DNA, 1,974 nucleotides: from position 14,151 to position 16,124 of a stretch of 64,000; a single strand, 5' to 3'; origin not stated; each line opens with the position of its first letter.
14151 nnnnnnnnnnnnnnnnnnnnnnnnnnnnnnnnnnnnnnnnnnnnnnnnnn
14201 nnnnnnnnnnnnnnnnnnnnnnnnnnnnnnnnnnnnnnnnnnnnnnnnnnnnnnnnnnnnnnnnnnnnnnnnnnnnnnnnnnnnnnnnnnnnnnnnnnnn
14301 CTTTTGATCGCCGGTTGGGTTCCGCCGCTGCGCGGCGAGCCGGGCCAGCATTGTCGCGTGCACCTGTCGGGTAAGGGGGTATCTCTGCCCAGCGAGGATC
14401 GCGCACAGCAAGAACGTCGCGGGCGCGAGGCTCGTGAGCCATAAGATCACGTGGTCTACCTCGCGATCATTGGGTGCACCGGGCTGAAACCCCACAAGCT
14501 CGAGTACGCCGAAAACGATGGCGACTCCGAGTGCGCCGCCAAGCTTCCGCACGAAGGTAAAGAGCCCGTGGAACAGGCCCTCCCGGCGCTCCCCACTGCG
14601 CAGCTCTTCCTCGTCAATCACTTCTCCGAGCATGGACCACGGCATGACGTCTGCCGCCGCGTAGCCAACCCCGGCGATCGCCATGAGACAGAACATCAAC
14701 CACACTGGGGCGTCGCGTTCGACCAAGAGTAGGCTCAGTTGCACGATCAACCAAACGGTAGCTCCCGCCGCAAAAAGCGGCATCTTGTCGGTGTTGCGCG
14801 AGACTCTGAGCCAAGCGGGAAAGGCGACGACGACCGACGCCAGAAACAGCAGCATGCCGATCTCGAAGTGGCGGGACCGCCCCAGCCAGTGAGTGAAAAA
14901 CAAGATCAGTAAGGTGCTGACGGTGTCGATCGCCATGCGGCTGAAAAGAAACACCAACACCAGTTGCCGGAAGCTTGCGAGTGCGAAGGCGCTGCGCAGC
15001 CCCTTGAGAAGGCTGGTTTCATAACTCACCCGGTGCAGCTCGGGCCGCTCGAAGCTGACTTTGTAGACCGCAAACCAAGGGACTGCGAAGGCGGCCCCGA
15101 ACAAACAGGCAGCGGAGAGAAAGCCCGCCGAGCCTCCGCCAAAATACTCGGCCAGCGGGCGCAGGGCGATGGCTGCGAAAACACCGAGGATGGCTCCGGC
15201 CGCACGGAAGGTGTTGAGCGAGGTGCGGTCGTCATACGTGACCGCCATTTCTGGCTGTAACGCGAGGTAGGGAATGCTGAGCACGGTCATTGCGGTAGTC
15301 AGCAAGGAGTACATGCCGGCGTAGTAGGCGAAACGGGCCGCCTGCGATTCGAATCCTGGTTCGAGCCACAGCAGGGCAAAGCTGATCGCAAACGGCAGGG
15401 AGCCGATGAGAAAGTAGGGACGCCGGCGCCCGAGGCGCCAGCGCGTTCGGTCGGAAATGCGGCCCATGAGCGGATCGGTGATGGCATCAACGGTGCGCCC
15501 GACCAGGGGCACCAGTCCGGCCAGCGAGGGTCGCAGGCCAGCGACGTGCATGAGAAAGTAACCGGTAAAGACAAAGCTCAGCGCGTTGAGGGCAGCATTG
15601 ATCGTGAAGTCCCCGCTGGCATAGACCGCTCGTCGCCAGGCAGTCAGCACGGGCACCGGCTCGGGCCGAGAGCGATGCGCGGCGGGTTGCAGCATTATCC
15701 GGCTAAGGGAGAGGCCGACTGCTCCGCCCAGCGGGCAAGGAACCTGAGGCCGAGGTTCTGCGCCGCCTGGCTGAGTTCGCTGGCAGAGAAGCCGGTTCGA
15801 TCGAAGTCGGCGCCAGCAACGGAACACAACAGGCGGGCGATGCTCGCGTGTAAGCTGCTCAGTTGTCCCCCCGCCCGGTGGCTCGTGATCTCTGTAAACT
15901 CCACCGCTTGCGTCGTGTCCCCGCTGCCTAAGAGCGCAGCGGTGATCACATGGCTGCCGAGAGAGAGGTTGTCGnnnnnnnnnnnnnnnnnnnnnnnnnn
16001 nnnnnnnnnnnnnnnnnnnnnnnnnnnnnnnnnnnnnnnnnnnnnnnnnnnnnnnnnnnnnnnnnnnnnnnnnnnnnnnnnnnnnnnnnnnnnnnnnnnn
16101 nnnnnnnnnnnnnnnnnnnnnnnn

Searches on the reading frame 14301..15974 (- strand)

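Call 28: search_protein_families(library=pfam, proteins=[window:14301-15974:-], max_evalue=0.0001)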
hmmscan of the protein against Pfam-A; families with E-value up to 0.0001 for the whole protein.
window:14301-15974:- (558 aa): 2 families
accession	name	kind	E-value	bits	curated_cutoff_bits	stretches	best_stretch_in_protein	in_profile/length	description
PF13347.12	MFS_2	-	3.2e-80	270.2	27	1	118-536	2-427/427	MFS/sugar transport protein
PF07690.21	MFS_1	-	1.9e-15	57.1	33.4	2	132-483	15-346/347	Major Facilitator Superfamily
